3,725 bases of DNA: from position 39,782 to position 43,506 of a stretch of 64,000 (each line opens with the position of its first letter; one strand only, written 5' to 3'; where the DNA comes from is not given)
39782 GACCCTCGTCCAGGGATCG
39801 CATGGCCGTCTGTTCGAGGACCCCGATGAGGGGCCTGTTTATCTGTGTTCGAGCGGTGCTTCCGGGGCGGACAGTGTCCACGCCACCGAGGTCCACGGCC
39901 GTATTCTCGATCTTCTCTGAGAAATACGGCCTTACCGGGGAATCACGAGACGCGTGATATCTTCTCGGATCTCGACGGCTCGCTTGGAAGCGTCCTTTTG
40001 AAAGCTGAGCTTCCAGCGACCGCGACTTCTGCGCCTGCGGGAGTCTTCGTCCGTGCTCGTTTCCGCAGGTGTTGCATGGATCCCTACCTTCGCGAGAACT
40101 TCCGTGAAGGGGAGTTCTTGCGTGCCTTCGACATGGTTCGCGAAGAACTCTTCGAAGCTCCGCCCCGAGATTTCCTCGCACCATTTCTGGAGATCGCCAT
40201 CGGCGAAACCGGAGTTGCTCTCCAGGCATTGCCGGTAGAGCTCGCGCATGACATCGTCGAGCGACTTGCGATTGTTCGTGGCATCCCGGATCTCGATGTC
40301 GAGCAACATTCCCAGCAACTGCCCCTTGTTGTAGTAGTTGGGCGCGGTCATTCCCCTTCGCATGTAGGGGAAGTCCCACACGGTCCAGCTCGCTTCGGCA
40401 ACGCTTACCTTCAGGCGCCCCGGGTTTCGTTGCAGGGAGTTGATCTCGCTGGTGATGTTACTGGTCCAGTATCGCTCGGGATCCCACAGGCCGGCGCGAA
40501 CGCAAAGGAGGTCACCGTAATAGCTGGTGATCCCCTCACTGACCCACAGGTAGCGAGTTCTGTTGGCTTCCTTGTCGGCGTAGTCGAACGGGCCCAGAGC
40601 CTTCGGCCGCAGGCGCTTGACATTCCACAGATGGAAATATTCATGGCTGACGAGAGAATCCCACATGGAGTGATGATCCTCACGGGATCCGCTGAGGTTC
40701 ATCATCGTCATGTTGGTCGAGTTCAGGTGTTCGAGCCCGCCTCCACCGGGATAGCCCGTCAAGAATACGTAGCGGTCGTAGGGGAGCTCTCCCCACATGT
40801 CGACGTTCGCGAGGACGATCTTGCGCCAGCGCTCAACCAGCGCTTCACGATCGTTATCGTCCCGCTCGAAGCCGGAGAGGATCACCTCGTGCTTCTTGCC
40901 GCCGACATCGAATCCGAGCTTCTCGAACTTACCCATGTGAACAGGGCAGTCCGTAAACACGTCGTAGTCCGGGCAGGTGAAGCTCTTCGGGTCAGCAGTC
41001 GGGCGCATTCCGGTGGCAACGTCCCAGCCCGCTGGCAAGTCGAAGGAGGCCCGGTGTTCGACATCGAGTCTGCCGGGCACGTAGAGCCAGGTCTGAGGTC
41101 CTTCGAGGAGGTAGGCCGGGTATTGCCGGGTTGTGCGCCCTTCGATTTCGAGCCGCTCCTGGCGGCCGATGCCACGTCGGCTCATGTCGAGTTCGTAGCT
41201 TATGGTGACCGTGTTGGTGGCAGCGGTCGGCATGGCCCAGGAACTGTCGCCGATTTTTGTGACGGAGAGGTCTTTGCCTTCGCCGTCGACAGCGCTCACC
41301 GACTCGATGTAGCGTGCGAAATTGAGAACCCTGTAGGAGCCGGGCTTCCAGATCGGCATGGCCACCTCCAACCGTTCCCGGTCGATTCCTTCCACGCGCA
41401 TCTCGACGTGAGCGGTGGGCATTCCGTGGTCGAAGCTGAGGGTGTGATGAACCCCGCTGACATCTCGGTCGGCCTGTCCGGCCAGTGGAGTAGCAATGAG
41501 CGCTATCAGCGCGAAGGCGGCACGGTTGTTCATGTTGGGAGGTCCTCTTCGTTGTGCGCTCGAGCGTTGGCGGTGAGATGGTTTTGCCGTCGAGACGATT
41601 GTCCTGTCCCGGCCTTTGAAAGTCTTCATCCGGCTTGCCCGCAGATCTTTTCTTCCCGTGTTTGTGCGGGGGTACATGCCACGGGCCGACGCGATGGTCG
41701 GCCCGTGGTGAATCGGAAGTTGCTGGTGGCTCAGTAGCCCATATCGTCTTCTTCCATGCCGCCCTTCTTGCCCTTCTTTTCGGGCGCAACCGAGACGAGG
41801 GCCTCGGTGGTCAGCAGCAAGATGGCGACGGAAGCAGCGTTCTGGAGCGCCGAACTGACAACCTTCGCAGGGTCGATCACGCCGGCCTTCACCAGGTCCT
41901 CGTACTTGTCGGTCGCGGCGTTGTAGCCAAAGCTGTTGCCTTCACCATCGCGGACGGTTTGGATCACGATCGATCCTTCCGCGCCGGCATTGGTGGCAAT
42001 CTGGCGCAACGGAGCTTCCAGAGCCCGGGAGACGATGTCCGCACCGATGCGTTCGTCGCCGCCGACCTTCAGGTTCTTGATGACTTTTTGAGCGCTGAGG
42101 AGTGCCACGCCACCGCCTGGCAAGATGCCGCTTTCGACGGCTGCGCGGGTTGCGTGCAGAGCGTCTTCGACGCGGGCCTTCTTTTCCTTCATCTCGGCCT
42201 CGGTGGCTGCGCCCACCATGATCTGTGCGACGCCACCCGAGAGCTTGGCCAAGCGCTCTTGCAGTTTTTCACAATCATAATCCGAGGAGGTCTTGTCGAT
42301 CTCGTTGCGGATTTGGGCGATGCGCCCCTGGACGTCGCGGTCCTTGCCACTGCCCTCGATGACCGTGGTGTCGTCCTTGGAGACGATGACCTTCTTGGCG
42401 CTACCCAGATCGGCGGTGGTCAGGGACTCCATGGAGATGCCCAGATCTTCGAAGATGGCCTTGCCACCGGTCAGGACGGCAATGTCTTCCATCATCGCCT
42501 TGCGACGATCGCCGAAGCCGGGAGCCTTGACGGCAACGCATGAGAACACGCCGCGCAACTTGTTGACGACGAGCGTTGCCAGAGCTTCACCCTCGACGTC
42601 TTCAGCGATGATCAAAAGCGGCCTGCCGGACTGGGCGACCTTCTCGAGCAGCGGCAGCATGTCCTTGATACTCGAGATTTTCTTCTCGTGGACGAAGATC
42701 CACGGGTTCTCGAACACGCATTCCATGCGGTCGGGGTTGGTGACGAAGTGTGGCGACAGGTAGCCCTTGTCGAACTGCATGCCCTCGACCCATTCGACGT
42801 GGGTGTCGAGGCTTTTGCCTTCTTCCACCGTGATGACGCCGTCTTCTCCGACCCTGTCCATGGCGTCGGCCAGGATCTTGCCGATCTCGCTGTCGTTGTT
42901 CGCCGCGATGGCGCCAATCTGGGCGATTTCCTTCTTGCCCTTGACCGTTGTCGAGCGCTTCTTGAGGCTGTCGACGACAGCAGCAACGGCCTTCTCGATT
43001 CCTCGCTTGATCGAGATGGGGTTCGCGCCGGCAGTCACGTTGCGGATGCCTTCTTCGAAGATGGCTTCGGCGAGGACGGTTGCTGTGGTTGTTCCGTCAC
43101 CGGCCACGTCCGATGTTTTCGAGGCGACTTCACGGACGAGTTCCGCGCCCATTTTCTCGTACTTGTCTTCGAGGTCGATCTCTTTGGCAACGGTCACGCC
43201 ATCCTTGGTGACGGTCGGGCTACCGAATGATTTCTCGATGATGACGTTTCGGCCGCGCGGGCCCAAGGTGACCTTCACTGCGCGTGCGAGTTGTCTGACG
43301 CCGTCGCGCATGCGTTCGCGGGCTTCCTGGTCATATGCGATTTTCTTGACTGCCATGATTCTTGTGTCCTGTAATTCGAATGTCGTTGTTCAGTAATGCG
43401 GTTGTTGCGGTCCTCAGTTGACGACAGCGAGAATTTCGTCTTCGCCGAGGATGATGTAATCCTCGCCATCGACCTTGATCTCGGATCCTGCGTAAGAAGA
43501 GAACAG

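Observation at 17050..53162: A recurrent ~110-130 aa C-terminal module on six to seven otherwise unrelated secreted proteins: candidate undescribed sorting/anchoring domain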

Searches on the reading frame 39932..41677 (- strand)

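Call 21: search_protein_families(library=pfam, proteins=[window:39932-41677:-], max_evalue=0.001)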
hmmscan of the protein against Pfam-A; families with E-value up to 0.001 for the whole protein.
window:39932-41677:- (581 aa): 2 families
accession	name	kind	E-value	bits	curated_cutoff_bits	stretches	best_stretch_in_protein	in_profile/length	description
PF05299.18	Peptidase_M61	-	3.6e-34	118.1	22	1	341-455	4-118/118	M61 glycyl aminopeptidase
PF17899.6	Peptidase_M61_N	-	2.4e-31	109.4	23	1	89-250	14-168/168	Peptidase M61 N-terminal domain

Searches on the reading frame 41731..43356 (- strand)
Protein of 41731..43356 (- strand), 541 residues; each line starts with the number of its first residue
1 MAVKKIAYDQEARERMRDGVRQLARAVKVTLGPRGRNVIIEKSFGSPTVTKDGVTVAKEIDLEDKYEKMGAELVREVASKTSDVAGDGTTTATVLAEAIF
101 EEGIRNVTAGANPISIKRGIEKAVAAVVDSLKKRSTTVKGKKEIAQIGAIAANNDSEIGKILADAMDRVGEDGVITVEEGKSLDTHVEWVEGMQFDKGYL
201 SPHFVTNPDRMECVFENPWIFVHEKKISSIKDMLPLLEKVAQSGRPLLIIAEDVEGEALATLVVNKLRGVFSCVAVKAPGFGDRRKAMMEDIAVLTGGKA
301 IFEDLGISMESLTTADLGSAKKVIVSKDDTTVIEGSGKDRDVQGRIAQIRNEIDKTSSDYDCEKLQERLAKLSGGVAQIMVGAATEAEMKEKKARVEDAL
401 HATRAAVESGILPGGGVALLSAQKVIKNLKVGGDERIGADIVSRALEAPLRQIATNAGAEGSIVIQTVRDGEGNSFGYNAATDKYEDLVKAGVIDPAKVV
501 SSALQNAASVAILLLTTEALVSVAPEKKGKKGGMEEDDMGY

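Call 21: search_protein_families(library=pfam, proteins=[window:41731-43356:-], max_evalue=0.001)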
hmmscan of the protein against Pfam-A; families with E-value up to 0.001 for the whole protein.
window:41731-43356:- (541 aa): 1 family
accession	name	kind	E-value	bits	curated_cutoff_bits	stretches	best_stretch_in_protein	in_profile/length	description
PF00118.29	Cpn60_TCP1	-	1.4e-82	278.4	34.3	1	23-522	1-487/490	TCP-1/cpn60 chaperonin family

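Call 23: find_encoding_contigs(protein=window:41731-43356:-, flank=2000, max_places=3)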
Protein window:41731-43356:- (541 aa): 2 contigs read that carry it; 2 places shown.
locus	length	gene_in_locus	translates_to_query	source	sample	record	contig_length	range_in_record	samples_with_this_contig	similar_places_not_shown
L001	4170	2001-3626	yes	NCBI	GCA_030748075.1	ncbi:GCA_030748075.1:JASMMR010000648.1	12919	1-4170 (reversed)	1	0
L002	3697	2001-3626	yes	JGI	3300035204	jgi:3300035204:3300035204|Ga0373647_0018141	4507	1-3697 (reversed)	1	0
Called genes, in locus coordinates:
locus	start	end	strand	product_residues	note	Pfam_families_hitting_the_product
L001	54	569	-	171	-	-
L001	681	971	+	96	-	-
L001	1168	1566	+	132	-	PF00072:Response_reg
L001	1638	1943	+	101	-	PF00166:Cpn10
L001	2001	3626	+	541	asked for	PF00118:Cpn60_TCP1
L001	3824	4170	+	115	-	PF17899:Peptidase_M61_N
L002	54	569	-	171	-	-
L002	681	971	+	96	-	-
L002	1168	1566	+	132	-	PF00072:Response_reg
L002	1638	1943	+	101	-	PF00166:Cpn10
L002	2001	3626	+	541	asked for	PF00118:Cpn60_TCP1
